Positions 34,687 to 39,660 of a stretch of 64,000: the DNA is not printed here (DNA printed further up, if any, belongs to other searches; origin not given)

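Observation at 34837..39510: Giant 1557-aa secreted polytopic protein with a Cys-rich loop and a long N/Q-rich tail; possible hyper-extended VirB6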

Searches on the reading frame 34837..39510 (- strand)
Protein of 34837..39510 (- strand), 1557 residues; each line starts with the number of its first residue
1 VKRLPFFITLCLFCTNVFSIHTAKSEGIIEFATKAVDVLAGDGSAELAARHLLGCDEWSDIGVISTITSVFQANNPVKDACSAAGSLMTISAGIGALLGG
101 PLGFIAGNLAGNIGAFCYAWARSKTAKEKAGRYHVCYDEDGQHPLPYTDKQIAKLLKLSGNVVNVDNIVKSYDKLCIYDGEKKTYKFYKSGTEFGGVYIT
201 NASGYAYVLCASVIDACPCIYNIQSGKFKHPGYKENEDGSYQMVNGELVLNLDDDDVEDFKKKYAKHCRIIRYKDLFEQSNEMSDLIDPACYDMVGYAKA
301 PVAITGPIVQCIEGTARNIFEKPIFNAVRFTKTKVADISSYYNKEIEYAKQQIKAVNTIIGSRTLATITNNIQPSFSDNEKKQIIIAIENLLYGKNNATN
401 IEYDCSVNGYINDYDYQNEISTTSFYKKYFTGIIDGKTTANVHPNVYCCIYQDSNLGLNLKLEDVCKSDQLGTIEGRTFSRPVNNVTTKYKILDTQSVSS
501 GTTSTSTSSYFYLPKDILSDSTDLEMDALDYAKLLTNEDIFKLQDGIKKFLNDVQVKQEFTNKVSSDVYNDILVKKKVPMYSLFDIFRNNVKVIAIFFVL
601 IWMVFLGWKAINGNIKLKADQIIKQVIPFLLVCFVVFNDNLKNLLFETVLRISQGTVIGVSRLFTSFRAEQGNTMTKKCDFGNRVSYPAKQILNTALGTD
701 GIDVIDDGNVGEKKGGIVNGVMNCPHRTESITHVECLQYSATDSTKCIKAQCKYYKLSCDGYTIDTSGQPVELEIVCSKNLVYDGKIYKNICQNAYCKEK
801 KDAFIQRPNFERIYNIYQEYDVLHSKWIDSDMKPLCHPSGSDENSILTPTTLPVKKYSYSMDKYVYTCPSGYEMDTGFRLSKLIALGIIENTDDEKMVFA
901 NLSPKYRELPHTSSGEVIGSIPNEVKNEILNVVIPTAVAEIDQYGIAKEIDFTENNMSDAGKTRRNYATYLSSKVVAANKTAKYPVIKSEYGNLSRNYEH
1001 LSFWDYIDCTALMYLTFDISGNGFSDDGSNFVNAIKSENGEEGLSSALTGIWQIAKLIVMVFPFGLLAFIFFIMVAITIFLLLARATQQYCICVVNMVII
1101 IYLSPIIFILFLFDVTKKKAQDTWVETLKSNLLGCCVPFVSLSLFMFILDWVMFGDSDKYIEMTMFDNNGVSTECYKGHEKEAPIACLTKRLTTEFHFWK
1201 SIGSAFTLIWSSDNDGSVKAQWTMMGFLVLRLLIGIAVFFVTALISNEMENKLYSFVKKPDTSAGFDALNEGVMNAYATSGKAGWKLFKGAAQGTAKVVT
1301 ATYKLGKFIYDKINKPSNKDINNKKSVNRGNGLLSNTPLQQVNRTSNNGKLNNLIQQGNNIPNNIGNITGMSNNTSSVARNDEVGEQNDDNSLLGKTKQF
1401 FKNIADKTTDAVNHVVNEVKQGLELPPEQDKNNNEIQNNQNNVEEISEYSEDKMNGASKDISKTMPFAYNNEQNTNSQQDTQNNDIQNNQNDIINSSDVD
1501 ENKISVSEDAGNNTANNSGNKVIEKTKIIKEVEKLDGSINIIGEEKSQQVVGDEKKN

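Call 3: search_protein_families(library=pfam, proteins=[window:34837-39510:-], max_evalue=1)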
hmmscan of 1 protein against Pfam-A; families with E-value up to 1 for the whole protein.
window:34837-39510:- (1557 aa): 1 family
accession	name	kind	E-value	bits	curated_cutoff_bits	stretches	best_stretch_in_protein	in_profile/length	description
PF19068.5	DUF5764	-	0.054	14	29.2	1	1393-1465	4-73/133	Family of unknown function (DUF5764)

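Call 4: search_protein_families(library=ncbifam, proteins=[window:34837-39510:-], max_evalue=1)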
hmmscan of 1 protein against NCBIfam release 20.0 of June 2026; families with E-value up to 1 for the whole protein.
window:34837-39510:- (1557 aa): 0 families

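Call 6: find_homologous_proteins(query=window:34837-39510:-)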
Query window:34837-39510:- (1557 aa): 17 proteins with E <= 0.001 among 8000 candidates.
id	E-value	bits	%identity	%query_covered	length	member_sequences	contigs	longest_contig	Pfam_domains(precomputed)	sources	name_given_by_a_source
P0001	0.0e+0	3559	100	100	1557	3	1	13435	-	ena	-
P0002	0.0e+0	2780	79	99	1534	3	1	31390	-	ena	-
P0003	0.0e+0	2718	77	100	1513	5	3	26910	-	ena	-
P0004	0.0e+0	2461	72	96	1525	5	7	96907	-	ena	-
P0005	0.0e+0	1150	41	99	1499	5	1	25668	-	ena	-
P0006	0.0e+0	1105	45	83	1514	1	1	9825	-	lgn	-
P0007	0.0e+0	1080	44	85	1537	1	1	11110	-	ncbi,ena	-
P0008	2.4e-223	763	33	88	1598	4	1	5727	-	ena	-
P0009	3.0e-222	759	35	81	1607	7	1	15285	-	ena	-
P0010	1.8e-220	753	36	80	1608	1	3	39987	-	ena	-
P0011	4.4e-215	735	35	80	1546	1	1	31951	-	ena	-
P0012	1.3e-214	734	31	55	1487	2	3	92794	-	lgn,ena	-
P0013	3.7e-213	729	33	49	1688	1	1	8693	-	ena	-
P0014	6.2e-210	718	36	80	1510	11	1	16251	-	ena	-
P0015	2.0e-207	710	31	51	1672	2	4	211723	-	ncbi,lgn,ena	-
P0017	4.8e-57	212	36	15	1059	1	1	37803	PF04610.20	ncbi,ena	-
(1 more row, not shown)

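Call 10: search_protein_families(library=pfam, proteins=[P0017, P0005, P0008, P0012, P0013, P0015], max_evalue=0.1)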
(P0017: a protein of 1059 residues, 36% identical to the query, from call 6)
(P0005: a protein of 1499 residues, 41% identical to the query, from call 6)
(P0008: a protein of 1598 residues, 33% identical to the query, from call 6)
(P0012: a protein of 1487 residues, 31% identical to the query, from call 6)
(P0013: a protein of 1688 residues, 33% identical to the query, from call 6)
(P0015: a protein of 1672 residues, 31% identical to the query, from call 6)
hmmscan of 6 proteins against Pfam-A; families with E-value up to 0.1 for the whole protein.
P0017 (1059 aa): 1 family
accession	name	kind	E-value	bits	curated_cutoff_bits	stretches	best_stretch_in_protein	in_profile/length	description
PF04610.19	TrbL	-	1.1e-09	38.8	25.9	1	820-911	96-185/215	TrbL/VirB6 plasmid conjugal transfer protein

P0005 (1499 aa): 0 families

P0008 (1598 aa): 0 families

P0012 (1487 aa): 1 family
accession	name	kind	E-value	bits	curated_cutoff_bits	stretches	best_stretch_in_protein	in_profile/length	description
PF04610.19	TrbL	-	0.00014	22.1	25.9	2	997-1129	52-181/215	TrbL/VirB6 plasmid conjugal transfer protein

P0013 (1688 aa): 1 family
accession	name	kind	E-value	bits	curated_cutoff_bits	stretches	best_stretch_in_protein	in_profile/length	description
PF04610.19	TrbL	-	0.0035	17.6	25.9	1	1218-1290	97-167/215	TrbL/VirB6 plasmid conjugal transfer protein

P0015 (1672 aa): 2 families
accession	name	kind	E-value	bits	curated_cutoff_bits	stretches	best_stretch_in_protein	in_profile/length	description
PF04610.19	TrbL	-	0.018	15.2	25.9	1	1209-1278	97-164/215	TrbL/VirB6 plasmid conjugal transfer protein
PF10157.14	BORCS6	-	0.071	13.7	35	0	273-332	10-69/101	BLOC-1-related complex sub-unit 6 C-terminal helix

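Call 14: search_solved_structures(query=A1, max_evalue=10, show_alignments=2)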
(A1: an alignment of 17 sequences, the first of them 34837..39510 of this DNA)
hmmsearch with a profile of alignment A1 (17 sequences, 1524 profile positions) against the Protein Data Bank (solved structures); distinct sequences matched with E-value up to 10: 14.
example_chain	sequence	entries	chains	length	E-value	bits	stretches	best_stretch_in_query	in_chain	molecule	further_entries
6uxv_C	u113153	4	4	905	0.0048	17.7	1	1313-1432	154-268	SWI/SNF chromatin-remodeling complex subunit SNF5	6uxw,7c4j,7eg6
7egm_C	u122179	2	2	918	0.0049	17.6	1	1313-1432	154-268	SWI/SNF chromatin-remodeling complex subunit SNF5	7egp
7emf_O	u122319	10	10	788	0.029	15.1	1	1322-1493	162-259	Mediator of RNA polymerase II transcription subunit 15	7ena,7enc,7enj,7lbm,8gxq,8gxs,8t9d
9dzw_A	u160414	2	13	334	0.34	11.5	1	1263-1435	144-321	CalC6_3 with DHR extension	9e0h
30ff_Dc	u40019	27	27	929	1.1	9.9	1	1245-1431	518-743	Transcription initiation factor TFIID subunit 3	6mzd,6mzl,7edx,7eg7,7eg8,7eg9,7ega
4fe8_A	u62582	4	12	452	1.5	9.3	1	1291-1403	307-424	Maltose-binding periplasmic protein,Huntingtin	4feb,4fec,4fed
3j7a_H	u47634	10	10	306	2.1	8.9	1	1300-1486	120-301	40S ribosomal protein eS6 | 40S ribosomal protein S6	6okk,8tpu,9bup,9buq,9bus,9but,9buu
8ouw_L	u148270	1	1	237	2.8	8.5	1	1308-1389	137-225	Protein TIPIN homolog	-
23fj_S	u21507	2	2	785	2.8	8.5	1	1376-1419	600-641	Snf5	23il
8glv_AH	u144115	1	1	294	4.2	7.9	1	1320-1401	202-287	Axonemal inner arm dynein I1/f subunit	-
7ng8_D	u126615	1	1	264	5.1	7.6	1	1329-1486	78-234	Klebicin C activity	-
8fbj_A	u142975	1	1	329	6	7.4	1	1185-1396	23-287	KWOCA_60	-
6wxh_D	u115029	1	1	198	8.7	6.9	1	1336-1451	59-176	Colicin-E1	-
9hcj_U0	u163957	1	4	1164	9.3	6.8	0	1302-1437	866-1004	Nuclear pore complex protein Nup98-Nup96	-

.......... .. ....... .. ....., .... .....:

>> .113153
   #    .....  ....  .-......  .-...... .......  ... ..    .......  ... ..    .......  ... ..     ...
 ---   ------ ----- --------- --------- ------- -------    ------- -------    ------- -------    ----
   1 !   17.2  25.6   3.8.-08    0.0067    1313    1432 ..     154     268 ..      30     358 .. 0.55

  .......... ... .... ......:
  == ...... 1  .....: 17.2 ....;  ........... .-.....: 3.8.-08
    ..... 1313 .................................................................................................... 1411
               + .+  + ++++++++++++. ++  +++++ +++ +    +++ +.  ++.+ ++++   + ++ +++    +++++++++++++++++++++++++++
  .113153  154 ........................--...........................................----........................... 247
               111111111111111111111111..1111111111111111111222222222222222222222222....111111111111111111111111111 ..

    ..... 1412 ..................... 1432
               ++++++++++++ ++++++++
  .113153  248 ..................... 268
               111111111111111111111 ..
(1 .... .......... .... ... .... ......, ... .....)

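Call 15: find_related_loci(query=A1, collection=genome_contigs, flank=10000)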
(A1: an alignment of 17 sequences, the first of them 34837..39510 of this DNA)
Query A1 (1557 aa) in genome_contigs; peptide patterns used: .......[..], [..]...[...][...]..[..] (x = any residue, [..] = any of these).
82 stretches matched a pattern; 13 encode a relative of the query (tblastn E <= 1e-3); 11 distinct loci.
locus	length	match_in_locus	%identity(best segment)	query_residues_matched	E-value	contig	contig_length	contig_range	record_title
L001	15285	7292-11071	35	10-1313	0e+0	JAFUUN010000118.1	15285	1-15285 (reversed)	MAG: Rickettsiales bacterium isolate RGIG4838 Roe_deer_Rumen-1__c546532, whole genome shotgun sequence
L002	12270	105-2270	37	581-1346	2e-131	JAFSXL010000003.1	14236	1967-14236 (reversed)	MAG: Rickettsiales bacterium isolate RGIG3562 Goat_Rumen.Co__c150928, whole genome shotgun sequence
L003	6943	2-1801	37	655-1299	4e-107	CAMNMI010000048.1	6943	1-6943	MAG: uncultured Rickettsiales bacterium isolate SRR873596_bin.56_metaWRAP_v1.3_MAG genome assembly, contig: NODE.28039_l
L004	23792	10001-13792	31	6-1284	2e-175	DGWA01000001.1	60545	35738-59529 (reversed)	MAG TPA_asm: Rickettsiales bacterium UBA4270 UBA4270_contig_6334, whole genome shotgun sequence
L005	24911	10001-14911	31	23-1526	8e-109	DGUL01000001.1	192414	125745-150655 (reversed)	MAG TPA_asm: Rickettsiales bacterium UBA4311 UBA4311_contig_6279, whole genome shotgun sequence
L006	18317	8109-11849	29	1-1266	1e-104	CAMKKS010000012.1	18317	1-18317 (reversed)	MAG: uncultured Rickettsiales bacterium isolate SRR12081294_bin.85_metaWRAP_v1.3_MAG genome assembly, contig: ERZ1228976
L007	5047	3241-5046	35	40-652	3e-90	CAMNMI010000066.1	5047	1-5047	MAG: uncultured Rickettsiales bacterium isolate SRR873596_bin.56_metaWRAP_v1.3_MAG genome assembly, contig: NODE.44027_l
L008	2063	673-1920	38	1-405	1e-78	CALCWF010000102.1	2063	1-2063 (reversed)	MAG TPA_asm: uncultured Rickettsiales bacterium isolate SRR6425802_bin.121_CONCOCT_v1.1_MAG genome assembly, contig: ERZ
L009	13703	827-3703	24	139-1308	3e-65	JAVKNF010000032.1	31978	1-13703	MAG: Candidatus Deianiraeaceae bacterium isolate AaM_Spr_NBd_Coas_2 k141_128534, whole genome shotgun sequence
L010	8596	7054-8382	37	10-449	6e-74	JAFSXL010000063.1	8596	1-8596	MAG: Rickettsiales bacterium isolate RGIG3562 Goat_Rumen.Co__c2490572, whole genome shotgun sequence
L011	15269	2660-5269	36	86-1194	3e-35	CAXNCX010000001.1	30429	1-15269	MAG: Candidatus Deianiraeaceae bacterium isolate MH-21oct19-250 genome assembly, contig: MH-21oct19-C2150, whole genome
